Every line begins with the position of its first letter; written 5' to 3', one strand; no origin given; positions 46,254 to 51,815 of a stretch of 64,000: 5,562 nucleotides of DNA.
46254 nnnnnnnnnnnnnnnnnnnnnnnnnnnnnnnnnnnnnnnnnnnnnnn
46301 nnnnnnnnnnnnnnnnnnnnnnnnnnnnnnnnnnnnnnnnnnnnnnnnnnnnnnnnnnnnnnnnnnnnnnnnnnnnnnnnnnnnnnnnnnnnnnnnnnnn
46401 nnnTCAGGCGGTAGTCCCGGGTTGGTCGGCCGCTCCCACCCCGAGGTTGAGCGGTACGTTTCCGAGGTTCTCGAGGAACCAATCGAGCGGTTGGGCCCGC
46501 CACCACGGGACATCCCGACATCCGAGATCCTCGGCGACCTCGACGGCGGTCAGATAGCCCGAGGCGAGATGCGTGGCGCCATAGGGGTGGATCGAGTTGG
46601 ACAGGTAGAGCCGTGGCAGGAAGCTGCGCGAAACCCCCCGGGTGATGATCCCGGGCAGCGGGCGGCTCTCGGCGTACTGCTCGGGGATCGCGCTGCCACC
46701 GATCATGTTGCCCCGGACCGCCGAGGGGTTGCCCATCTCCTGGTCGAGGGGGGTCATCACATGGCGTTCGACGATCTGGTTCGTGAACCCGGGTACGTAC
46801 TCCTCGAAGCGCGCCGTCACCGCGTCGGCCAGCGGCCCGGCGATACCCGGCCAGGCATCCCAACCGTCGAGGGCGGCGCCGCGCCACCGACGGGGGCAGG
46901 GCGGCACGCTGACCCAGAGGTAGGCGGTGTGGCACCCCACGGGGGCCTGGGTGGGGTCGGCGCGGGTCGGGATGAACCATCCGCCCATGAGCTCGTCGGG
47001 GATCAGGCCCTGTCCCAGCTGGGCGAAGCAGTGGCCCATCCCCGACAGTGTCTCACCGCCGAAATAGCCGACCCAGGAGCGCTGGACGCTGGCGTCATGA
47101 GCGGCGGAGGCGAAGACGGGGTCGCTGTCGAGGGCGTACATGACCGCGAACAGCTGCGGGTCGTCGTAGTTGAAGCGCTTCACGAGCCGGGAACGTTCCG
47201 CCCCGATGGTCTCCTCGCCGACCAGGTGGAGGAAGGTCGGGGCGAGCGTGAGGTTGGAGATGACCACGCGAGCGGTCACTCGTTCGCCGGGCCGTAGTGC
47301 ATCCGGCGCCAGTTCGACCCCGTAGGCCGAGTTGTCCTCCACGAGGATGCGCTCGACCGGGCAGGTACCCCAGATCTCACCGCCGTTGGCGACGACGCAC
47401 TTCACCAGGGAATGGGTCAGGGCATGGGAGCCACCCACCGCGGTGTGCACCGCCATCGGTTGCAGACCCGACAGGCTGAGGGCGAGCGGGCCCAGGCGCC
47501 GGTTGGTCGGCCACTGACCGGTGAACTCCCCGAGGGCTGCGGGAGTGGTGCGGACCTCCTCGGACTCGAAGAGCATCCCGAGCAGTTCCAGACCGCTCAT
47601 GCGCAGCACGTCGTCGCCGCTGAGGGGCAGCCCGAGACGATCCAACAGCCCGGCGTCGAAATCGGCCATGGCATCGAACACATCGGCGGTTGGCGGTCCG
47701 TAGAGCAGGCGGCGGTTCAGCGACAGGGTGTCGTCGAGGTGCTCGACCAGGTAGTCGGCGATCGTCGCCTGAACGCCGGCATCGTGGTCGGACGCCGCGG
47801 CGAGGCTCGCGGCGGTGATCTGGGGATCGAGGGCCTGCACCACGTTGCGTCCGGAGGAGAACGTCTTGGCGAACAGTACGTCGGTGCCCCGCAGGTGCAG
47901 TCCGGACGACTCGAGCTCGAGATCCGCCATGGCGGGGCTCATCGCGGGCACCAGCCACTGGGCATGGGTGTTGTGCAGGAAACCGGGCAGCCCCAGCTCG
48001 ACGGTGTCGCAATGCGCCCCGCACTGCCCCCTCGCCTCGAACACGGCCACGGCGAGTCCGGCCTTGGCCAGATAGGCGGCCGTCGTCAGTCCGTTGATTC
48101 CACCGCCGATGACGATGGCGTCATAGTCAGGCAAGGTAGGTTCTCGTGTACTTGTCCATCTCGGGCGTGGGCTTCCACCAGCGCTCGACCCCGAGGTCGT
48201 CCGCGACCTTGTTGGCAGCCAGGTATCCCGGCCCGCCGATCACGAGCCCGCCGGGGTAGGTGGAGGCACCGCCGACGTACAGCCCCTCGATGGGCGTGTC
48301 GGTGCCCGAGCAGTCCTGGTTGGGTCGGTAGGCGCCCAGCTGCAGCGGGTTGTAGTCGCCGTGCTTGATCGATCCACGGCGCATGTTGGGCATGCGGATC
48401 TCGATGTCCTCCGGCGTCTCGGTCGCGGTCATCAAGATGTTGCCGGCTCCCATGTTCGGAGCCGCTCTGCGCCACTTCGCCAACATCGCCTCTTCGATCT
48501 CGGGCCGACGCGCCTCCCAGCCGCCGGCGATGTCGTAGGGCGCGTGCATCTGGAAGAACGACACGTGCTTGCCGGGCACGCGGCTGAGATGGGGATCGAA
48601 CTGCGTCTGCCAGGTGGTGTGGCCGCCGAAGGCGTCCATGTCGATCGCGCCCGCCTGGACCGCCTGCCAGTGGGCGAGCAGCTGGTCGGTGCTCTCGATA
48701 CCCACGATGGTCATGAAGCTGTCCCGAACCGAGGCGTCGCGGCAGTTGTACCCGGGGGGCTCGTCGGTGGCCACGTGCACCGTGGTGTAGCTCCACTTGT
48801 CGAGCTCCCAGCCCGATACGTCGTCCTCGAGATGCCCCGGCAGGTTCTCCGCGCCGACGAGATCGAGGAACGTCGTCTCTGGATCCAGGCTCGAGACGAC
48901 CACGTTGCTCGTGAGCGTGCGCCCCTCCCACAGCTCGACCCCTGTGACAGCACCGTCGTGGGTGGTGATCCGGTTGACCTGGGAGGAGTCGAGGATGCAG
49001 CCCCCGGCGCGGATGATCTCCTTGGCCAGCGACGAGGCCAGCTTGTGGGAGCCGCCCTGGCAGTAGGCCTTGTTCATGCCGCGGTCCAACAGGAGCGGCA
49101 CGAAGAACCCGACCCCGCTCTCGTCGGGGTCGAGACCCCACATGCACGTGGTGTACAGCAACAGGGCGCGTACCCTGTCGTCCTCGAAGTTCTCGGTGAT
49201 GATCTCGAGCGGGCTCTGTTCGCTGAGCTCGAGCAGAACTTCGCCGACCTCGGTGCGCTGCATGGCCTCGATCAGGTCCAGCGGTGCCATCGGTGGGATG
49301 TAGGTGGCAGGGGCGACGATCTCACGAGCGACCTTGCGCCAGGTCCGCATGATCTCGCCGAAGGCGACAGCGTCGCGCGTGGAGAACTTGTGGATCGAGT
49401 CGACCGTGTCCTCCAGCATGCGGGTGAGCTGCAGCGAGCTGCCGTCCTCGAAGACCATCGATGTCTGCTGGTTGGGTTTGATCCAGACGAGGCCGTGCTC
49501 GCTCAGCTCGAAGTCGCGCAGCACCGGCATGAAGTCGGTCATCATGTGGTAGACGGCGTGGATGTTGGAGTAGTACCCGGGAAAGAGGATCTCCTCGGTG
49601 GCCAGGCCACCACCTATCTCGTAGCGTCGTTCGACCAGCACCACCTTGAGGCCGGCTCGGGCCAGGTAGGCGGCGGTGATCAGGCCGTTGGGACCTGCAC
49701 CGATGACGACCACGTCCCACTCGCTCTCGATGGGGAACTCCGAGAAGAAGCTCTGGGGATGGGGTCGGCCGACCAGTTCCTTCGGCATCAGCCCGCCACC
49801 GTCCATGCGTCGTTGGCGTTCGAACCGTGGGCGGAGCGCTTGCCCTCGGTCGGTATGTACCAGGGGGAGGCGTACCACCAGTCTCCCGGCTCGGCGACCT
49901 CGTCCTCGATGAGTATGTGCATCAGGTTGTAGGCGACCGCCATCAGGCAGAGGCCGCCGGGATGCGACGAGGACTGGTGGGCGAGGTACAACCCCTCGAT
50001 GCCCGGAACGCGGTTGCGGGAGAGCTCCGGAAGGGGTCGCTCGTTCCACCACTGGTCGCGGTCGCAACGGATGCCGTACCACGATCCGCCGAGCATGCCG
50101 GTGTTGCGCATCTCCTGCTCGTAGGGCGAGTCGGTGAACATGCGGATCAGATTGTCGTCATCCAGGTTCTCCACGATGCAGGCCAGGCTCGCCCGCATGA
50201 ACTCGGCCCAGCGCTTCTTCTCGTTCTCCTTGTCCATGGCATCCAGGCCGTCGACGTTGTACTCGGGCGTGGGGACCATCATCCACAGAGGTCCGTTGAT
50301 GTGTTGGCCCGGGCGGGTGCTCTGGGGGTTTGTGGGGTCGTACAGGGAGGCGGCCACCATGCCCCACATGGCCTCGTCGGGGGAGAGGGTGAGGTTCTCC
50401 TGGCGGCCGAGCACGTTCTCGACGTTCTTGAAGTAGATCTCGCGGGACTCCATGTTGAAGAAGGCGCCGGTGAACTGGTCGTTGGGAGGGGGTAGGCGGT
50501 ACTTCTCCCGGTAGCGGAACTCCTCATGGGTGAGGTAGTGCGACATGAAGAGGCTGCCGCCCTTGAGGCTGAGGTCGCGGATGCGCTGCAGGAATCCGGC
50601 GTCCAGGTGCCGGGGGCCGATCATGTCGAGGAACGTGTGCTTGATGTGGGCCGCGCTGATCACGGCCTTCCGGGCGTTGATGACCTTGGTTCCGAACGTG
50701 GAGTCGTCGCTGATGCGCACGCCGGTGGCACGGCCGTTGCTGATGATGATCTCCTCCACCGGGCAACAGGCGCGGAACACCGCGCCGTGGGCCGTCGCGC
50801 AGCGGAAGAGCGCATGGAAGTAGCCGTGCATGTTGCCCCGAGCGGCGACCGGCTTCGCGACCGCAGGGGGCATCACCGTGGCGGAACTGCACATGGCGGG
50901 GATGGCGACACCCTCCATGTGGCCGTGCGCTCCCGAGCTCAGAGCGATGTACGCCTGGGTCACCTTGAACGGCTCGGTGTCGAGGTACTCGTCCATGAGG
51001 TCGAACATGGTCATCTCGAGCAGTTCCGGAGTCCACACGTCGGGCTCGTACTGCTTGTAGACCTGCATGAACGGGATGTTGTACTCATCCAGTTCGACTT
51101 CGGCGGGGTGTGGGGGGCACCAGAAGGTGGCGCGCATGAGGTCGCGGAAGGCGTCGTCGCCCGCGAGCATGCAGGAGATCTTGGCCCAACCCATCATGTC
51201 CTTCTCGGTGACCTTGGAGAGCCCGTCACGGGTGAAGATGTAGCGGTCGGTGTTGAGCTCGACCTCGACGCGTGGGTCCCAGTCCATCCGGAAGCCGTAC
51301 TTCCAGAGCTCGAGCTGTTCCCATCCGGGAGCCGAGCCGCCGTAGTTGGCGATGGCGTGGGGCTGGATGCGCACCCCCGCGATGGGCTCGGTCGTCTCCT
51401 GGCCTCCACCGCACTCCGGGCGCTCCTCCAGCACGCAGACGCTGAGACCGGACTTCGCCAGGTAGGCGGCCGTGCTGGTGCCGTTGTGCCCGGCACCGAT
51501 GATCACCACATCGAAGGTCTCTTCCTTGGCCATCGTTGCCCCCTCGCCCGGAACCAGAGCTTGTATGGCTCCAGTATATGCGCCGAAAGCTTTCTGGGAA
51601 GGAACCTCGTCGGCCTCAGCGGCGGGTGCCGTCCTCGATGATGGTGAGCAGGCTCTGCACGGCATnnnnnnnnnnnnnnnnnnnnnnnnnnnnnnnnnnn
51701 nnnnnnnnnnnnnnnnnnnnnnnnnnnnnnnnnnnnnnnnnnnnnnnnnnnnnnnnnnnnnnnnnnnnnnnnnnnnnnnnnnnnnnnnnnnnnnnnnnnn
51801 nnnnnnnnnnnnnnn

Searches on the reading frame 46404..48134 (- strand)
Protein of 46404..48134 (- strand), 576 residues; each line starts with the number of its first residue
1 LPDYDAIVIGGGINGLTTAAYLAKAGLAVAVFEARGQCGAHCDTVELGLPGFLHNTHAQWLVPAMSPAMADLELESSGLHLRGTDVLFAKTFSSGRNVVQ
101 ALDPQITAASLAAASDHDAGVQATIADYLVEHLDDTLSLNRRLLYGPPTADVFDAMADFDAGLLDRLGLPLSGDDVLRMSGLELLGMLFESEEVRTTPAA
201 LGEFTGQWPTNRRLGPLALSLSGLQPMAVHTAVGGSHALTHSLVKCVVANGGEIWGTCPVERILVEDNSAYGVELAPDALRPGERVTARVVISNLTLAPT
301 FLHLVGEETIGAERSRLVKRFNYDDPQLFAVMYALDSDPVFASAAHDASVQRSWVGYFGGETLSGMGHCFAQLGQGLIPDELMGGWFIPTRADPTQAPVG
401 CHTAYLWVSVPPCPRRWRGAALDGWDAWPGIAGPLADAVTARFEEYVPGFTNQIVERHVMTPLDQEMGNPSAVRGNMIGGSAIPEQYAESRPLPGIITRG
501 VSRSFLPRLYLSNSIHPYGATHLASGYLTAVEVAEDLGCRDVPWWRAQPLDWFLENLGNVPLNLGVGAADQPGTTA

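Call 39: search_protein_families(library=pfam, proteins=[window:46404-48134:-], max_evalue=0.001)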
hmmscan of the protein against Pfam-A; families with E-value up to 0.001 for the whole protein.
window:46404-48134:- (576 aa): 5 families
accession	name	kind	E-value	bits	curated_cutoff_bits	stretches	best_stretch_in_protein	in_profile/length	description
PF13450.12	NAD_binding_8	-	6.1e-13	49.3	21.9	1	8-69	1-61/68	NAD(P)-binding Rossmann-like domain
PF01266.30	DAO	-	6.2e-12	46.1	27.9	1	5-46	1-42/353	FAD dependent oxidoreductase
PF01593.30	Amino_oxidase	-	9.2e-10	38.8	19.8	1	15-295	3-254/443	Flavin containing amine oxidoreductase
PF00890.30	FAD_binding_2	-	9.1e-09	35.4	20.4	0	5-40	1-36/414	FAD binding domain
PF01946.23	Thi4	-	0.00048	19.9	26.2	1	4-37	18-52/235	Thi4 family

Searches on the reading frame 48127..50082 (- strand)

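Call 39: search_protein_families(library=pfam, proteins=[window:48127-50082:-], max_evalue=0.001)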
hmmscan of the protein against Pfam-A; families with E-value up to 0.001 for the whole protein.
window:48127-50082:- (651 aa): 12 families
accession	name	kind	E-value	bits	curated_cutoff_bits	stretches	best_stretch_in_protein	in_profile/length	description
PF01266.30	DAO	-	1.3e-13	51.7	27.9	1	123-188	1-71/353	FAD dependent oxidoreductase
PF01593.30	Amino_oxidase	-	1.6e-10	41.3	19.8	1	133-401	3-256/443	Flavin containing amine oxidoreductase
PF01946.23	Thi4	-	7.5e-10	38.9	26.2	1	120-167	16-64/235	Thi4 family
PF13450.12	NAD_binding_8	-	5.1e-09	36.7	21.9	1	126-173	1-46/68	NAD(P)-binding Rossmann-like domain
PF12831.13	FAD_oxidored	-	5.1e-09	36.4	27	1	123-190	1-70/416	FAD dependent oxidoreductase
PF01494.25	FAD_binding_3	-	3.5e-07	30.2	22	1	122-153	2-33/349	FAD binding domain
PF00890.30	FAD_binding_2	-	6.6e-07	29.3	20.4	1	123-160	1-38/414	FAD binding domain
PF05834.18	Lycopene_cycl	-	1.5e-06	28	23.4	0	123-151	1-31/380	Lycopene cyclase protein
PF03486.20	HI0933_like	-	4.6e-06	26.7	50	1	123-157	2-36/244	HI0933-like protein Rossmann domain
PF07992.20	Pyr_redox_2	-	1.7e-05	24.9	26.1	1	123-154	2-33/291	Pyridine nucleotide-disulphide oxidoreductase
PF00070.33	Pyr_redox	-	0.00016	22.5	22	0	124-157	2-35/82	Pyridine nucleotide-disulphide oxidoreductase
PF01134.28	GIDA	-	0.00083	19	22.1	0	123-152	1-30/391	Glucose inhibited division protein A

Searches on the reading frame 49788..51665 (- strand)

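Call 39: search_protein_families(library=pfam, proteins=[window:49788-51665:-], max_evalue=0.001)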
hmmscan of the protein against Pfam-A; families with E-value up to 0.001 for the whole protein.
window:49788-51665:- (625 aa): 8 families
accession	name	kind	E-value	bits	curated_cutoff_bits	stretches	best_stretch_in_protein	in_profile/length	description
PF01266.30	DAO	-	1.5e-15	58.1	27.9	1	52-89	1-38/353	FAD dependent oxidoreductase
PF00890.30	FAD_binding_2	-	3.8e-09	36.7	20.4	0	52-87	1-36/414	FAD binding domain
PF13450.12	NAD_binding_8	-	8.4e-08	32.8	21.9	1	55-97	1-42/68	NAD(P)-binding Rossmann-like domain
PF01946.23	Thi4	-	5.6e-07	29.5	26.2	1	46-89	13-57/235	Thi4 family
PF07992.20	Pyr_redox_2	-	3.3e-05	23.9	26.1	1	51-89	1-39/291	Pyridine nucleotide-disulphide oxidoreductase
PF12831.13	FAD_oxidored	-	0.00011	22.1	27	1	52-88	1-37/416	FAD dependent oxidoreductase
PF00732.25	GMC_oxred_N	-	0.00013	22.3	23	1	276-339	123-188/218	GMC oxidoreductase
PF01494.25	FAD_binding_3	-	0.00057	19.6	22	0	51-82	2-33/349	FAD binding domain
